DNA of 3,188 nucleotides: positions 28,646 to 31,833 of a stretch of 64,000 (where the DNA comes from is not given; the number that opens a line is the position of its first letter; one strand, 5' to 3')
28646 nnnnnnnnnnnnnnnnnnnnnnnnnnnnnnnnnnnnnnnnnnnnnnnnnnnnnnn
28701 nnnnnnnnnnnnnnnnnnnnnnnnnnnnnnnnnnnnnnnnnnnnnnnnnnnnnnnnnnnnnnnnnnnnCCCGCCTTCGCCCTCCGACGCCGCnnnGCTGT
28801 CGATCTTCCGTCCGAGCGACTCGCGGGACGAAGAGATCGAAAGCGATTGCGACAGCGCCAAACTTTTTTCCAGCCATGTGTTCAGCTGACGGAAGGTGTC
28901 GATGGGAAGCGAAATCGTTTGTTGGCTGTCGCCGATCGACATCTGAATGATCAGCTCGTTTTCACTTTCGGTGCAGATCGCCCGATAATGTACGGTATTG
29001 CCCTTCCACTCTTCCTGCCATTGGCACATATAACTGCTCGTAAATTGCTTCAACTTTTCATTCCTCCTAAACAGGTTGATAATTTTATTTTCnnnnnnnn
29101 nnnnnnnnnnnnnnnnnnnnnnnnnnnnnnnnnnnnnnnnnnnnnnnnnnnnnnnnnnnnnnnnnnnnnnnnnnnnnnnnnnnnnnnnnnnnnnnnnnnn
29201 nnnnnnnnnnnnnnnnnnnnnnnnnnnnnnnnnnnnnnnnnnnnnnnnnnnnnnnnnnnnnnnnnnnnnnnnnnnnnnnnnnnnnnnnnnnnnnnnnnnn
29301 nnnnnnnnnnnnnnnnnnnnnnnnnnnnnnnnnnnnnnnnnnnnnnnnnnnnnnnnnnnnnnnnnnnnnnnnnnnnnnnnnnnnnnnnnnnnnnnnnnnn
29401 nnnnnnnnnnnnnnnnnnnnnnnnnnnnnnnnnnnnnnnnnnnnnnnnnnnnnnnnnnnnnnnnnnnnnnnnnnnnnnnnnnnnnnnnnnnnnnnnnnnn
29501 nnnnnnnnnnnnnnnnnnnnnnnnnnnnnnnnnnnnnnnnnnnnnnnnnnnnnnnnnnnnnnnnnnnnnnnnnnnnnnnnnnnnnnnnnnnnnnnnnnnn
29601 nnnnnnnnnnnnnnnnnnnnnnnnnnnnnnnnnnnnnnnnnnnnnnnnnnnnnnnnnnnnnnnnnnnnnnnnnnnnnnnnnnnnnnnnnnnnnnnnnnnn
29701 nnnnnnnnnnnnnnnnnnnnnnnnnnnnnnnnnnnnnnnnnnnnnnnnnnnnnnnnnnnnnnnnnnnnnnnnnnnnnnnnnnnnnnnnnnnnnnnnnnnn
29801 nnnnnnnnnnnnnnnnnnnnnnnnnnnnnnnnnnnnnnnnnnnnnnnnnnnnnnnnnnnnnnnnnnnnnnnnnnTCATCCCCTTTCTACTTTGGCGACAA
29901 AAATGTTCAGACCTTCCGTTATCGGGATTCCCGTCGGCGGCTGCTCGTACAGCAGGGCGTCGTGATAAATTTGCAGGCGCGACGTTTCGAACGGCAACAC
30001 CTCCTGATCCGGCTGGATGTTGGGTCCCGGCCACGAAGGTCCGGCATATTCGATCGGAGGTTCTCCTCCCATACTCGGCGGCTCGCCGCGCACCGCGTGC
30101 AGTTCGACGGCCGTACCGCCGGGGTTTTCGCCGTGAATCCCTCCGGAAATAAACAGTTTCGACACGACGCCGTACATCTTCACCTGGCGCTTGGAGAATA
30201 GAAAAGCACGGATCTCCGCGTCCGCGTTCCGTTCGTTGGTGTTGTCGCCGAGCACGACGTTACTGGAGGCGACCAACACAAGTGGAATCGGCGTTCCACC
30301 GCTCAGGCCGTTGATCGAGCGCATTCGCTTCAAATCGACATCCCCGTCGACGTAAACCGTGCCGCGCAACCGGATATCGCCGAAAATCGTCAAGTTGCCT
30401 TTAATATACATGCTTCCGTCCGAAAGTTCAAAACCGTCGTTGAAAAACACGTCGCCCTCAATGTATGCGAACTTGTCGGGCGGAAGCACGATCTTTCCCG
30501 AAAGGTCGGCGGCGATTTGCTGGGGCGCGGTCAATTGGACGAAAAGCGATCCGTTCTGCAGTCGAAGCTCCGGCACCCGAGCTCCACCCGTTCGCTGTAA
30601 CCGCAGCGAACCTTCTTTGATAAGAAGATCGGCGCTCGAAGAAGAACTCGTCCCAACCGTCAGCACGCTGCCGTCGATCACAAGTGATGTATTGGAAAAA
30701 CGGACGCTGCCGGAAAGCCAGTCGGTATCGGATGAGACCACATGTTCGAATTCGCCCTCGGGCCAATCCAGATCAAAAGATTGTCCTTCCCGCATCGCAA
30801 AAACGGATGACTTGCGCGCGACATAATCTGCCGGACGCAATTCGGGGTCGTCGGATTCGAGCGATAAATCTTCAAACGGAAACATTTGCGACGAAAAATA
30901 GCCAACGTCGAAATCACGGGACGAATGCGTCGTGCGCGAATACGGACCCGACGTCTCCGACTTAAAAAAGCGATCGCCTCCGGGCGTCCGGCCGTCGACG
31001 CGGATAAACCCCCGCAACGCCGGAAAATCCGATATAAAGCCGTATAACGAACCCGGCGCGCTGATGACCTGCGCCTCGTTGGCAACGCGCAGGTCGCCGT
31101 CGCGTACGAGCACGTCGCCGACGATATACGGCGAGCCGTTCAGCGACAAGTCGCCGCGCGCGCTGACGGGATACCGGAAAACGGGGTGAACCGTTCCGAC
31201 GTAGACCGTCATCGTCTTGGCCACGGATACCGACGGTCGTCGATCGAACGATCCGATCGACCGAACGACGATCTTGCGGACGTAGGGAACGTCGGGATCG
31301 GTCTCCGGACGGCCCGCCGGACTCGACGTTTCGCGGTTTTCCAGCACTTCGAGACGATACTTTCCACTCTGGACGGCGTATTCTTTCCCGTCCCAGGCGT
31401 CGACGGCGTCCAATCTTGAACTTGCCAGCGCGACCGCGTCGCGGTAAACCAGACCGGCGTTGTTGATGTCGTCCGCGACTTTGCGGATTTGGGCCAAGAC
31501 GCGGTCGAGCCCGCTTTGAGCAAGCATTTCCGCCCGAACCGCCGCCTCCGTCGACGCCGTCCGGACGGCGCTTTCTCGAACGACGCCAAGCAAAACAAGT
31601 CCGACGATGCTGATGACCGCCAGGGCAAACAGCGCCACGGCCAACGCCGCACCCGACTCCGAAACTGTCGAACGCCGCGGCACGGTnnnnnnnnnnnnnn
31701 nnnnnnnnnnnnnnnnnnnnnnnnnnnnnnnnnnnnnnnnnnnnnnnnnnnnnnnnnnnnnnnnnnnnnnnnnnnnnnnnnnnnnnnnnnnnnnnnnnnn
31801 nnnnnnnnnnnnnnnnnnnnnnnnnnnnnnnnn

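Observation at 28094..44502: Complete retractile type IV pilus operon with a non-canonical accessory gene set in a spore-forming Bacillales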

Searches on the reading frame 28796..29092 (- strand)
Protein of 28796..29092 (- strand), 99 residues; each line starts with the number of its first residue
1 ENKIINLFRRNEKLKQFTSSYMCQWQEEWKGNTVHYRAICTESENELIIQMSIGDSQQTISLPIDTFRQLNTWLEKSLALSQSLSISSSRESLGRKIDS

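Call 60: search_protein_representatives(protein=window:28796-29092:-)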
Query: 99 residues. Proteins with E-value up to 0.001 (for the whole library): 30; up to 1e-10: 14; up to 1e-30: 1. The best 30 are listed.
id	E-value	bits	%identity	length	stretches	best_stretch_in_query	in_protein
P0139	4.9e-34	132.1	68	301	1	3-99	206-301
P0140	5.7e-18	80.7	47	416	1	2-84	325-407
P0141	3.2e-17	78.4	50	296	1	3-82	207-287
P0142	6.4e-17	77.4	51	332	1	2-79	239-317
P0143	6.0e-16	74.3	26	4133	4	4-67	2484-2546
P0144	1.5e-15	73.0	50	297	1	3-78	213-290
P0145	2.3e-15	72.4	50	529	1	2-79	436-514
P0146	1.0e-14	70.3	47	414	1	2-79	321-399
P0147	2.9e-13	65.7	42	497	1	3-81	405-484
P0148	8.5e-13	64.2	46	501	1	2-79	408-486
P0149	1.3e-12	63.6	42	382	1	2-81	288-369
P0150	3.3e-12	62.3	39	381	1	2-81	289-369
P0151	1.4e-11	60.4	43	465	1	2-83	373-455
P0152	2.1e-11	59.7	39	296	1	8-84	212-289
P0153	2.0e-10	56.6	40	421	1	3-83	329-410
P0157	2.8e-07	46.5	39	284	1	10-81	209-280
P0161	4.7e-06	42.6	37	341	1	12-79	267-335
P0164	2.1e-05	40.6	36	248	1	13-78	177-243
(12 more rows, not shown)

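Call 61: search_protein_families(library=pfam, max_evalue=0.001, proteins=[P0139, P0140, P0141, P0142, P0144, P0147, P0150, P0153, P0157, P0161])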
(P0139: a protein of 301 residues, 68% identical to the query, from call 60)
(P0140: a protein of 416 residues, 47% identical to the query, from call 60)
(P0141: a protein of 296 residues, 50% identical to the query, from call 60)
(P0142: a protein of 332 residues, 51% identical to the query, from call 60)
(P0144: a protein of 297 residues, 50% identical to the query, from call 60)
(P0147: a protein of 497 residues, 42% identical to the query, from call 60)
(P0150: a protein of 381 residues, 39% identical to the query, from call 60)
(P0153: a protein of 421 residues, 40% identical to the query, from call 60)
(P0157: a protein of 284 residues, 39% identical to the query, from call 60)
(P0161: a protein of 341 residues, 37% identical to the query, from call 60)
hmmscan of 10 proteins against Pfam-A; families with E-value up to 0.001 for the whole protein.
P0139 (301 aa): 1 family
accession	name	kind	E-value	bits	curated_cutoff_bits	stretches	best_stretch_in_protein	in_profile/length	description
PF00072.30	Response_reg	-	4.9e-33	114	30.2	1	6-115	2-110/111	Response regulator receiver domain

P0140 (416 aa): 1 family
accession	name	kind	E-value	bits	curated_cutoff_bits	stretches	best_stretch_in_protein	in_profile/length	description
PF00072.30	Response_reg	-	1.2e-32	112.8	30.2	1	5-116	1-111/111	Response regulator receiver domain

P0141 (296 aa): 1 family
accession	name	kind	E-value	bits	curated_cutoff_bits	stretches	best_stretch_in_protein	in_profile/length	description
PF00072.30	Response_reg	-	5.9e-30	104.1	30.2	1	5-116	1-111/111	Response regulator receiver domain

P0142 (332 aa): 0 families

P0144 (297 aa): 1 family
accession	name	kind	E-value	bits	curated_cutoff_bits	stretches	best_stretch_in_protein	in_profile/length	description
PF00072.30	Response_reg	-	5.7e-30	104.2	30.2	1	6-116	2-111/111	Response regulator receiver domain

P0147 (497 aa): 1 family
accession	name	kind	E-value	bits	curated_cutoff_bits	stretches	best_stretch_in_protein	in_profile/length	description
PF00072.30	Response_reg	-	2.5e-30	105.4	30.2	1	6-115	2-110/111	Response regulator receiver domain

P0150 (381 aa): 1 family
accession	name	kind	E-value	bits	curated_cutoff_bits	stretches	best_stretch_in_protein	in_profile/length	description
PF00072.30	Response_reg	-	4.2e-32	111.1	30.2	1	5-115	1-110/111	Response regulator receiver domain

P0153 (421 aa): 1 family
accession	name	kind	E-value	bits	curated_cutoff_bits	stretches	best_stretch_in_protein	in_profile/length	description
PF00072.30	Response_reg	-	3.3e-27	95.3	30.2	1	5-115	1-110/111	Response regulator receiver domain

P0157 (284 aa): 1 family
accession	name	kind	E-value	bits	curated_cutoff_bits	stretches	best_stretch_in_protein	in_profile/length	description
PF00072.30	Response_reg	-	1.1e-26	93.7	30.2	1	6-115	2-110/111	Response regulator receiver domain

P0161 (341 aa): 1 family
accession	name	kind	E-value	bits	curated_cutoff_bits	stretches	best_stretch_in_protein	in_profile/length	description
PF00072.30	Response_reg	-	1.6e-28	99.6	30.2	1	6-115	2-110/111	Response regulator receiver domain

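Call 62: find_encoding_contigs(protein=P0157, flank=10000, max_places=1)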
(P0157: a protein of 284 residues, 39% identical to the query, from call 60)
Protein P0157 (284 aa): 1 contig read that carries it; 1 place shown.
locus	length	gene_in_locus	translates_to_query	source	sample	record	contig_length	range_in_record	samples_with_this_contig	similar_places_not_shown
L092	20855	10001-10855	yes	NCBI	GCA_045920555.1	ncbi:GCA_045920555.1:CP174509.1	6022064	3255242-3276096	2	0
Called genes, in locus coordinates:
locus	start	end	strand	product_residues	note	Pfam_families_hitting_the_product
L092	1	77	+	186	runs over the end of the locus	PF02283:CobU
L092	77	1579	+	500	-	PF01656:CbiA, PF13500:AAA_26, PF07685:GATase_3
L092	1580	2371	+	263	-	PF02654:CobS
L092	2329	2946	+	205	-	PF00300:His_Phos_1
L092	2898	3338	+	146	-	PF02283:CobU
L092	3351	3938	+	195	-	PF01923:Cob_adeno_trans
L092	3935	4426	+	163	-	PF07155:ECF-ribofla_trS (weak), PF12822:ECF_trnsprt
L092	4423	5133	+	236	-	-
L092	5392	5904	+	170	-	PF04308:RNaseH_like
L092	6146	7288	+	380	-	-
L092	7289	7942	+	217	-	PF04203:Sortase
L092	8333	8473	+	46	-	-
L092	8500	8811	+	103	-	PF05157:MshEN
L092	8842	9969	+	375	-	PF00437:T2SSE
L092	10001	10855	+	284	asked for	PF00072:Response_reg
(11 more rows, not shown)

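Call 63: find_encoding_contigs(protein=P0141, flank=10000, max_places=1)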
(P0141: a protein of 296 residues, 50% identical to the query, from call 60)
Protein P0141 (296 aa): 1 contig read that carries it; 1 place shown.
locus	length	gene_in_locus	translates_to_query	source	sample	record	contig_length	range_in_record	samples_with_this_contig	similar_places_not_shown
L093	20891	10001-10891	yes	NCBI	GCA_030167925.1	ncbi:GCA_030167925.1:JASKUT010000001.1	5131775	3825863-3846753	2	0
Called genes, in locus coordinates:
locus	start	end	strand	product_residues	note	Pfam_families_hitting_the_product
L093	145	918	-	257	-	PF07070:Spo0M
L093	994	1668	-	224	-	-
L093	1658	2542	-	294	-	PF08450:SGL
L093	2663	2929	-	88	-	-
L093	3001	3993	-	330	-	PF07833:Cu_amine_oxidN1, PF08239:SH3_3 (weak), PF00877:NLPC_P60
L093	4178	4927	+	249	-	-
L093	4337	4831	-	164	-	-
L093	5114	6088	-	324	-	PF01904:DUF72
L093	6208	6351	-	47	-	-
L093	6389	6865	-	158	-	PF03449:GreA_GreB_N, PF01272:GreA_GreB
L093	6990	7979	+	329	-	PF19420:DDAH_eukar, PF02274:ADI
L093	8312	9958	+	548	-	PF13191:AAA_16 (faint), PF05157:MshEN, PF00437:T2SSE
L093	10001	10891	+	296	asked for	PF00072:Response_reg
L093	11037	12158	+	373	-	PF02518:HATPase_c (weak)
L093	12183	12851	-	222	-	PF00392:GntR, PF07729:FCD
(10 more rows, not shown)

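Call 64: find_encoding_contigs(protein=P0161, flank=8000, max_places=1)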
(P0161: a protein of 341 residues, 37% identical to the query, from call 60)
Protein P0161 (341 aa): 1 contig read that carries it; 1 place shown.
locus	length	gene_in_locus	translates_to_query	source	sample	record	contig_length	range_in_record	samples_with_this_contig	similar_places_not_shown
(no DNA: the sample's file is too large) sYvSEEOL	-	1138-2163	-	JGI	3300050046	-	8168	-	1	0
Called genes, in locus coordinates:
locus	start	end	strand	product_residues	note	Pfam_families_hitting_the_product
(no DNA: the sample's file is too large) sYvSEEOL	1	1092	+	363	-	?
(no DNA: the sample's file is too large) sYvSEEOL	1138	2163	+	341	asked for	PF00072:Response_reg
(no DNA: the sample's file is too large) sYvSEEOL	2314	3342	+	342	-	PF00144:Beta-lactamase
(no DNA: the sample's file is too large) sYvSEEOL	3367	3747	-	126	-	PF27554:YxiS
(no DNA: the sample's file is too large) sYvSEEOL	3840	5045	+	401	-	PF00083:Sugar_tr, PF06609:TRI12, PF07690:MFS_1, PF05977:MFS_3 (weak), PF07690:MFS_1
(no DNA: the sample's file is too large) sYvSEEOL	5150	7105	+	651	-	PF00330:Aconitase, PF00694:Aconitase_C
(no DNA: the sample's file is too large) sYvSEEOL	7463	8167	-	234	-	?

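Call 65: find_encoding_contigs(protein=P0150, flank=10000, max_places=1)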
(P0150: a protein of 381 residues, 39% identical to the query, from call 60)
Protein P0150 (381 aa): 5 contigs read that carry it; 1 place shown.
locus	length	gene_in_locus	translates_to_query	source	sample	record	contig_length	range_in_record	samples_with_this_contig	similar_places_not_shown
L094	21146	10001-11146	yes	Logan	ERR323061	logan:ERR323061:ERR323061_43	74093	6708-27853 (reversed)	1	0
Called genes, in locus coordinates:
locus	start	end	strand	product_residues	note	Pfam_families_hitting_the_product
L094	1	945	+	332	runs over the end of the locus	PF11104:PilM_2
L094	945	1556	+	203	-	PF05137:PilN (weak)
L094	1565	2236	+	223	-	-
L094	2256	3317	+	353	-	PF00437:T2SSE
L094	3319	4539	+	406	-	PF00395:SLH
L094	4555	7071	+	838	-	PF00092:VWA, PF13519:VWA_2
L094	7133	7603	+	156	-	-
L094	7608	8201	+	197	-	-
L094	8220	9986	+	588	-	-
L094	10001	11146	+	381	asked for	PF00072:Response_reg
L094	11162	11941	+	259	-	PF06750:A24_N_bact, PF01478:Peptidase_A24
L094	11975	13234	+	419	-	PF00672:HAMP, PF00015:MCPsignal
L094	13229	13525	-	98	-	PF18902:DUF5658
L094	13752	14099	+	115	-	-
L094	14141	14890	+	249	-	PF00583:Acetyltransf_1, PF13508:Acetyltransf_7 (weak), PF14268:YoaP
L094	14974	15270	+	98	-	PF14069:SpoVIF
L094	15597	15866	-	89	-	PF00381:PTS-HPr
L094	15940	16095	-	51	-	-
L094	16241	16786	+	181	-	PF04542:Sigma70_r2, PF08281:Sigma70_r4_2, PF04545:Sigma70_r4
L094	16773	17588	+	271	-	-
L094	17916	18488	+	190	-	PF03602:Cons_hypoth95, PF05175:MTS, PF02086:MethyltransfD12 (faint), PF04378:RsmJ (weak), PF09445:Methyltransf_15 (weak)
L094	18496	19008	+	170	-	PF01467:CTP_transf_like, PF08218:Citrate_ly_lig (faint)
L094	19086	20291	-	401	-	PF07670:Gate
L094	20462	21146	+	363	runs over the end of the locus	PF13180:PDZ_2, PF05362:Lon_C (faint)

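Call 96: find_encoding_contigs(protein=P0144, flank=6000, max_places=1)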
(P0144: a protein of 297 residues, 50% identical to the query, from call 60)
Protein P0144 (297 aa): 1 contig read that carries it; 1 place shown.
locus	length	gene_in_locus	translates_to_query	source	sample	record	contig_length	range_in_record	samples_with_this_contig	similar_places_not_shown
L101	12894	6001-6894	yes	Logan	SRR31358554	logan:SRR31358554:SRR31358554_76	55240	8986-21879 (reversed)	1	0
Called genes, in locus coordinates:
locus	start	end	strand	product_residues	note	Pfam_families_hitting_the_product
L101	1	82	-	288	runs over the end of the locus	PF10609:ParA, PF13614:AAA_31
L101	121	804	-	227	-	PF08666:SAF (weak), PF13144:ChapFlgA (faint), PF16976:RcpC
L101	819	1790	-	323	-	PF13400:Tad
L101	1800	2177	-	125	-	PF07811:TadE, PF13400:Tad (weak)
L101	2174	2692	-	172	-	PF01478:Peptidase_A24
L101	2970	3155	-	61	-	PF04964:Flp_Fap (weak)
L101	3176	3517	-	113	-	PF02643:DUF192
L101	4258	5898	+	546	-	PF05157:MshEN, PF00437:T2SSE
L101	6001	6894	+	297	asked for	PF00072:Response_reg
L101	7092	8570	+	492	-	PF00082:Peptidase_S8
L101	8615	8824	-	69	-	-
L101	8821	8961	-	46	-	-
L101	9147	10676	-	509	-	PF05731:TROVE, PF25045:vWA_Ro60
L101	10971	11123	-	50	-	-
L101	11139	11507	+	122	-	-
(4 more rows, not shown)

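Call 97: find_encoding_contigs(protein=P0164, flank=6000, max_places=1)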
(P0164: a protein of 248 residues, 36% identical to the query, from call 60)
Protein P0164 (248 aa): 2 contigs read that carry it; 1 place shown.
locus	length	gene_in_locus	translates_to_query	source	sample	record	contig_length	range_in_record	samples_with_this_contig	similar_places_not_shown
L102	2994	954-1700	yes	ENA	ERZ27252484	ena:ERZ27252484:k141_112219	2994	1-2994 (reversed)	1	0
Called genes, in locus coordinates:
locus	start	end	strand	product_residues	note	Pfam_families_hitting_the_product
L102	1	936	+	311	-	?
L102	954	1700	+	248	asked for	PF00072:Response_reg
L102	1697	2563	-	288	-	PF02645:DegV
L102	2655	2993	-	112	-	?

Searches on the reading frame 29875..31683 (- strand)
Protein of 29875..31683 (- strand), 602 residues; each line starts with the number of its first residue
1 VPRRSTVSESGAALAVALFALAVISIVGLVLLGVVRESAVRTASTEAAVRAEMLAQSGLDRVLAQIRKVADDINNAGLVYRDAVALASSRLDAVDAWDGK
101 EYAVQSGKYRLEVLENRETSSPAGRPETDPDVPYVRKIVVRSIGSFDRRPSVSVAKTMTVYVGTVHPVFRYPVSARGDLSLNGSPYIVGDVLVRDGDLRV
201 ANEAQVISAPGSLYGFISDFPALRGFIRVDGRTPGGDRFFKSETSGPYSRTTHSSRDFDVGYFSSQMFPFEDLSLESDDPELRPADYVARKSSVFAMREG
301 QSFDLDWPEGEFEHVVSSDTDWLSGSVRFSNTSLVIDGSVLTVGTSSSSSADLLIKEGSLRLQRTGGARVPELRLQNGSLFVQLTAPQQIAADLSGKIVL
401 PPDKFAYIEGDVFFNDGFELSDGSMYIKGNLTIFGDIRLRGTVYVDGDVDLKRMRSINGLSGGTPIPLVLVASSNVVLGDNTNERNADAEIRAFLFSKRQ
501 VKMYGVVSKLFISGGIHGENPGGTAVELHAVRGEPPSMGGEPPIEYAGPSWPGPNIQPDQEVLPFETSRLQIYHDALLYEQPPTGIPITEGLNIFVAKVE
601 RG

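Call 5: search_protein_families(library=pfam, max_evalue=0.01, proteins=[window:29875-31683:-])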
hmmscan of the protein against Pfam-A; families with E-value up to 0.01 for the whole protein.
window:29875-31683:- (602 aa): 0 families

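Call 7: search_protein_families(library=ncbifam, max_evalue=0.01, proteins=[window:29875-31683:-])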
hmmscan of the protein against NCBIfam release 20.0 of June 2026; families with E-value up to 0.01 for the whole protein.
window:29875-31683:- (602 aa): 1 family
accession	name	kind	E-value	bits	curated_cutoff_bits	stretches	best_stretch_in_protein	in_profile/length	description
TIGR02600.1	Verru_Chthon_A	subfamily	0.00095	17.2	332.3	1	11-73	1-63/1296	Verru_Chthon cassette protein A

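Call 78: search_solved_structures(query=A3, max_evalue=1)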
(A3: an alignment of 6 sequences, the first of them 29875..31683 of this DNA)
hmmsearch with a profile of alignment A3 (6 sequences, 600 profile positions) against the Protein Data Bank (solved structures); distinct sequences matched with E-value up to 1: 2.
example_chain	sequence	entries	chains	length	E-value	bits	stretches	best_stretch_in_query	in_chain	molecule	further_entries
9sfi_R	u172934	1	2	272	0.0017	20.3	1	283-455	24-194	Tungsten-containing formylmethanofuran dehydrogenase 2 subunit C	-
7o97_A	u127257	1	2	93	0.6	11.9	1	37-103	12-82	hypothetical protein UY81_C0065G0003 from Candidatus Giovannonibacteria bacterium converte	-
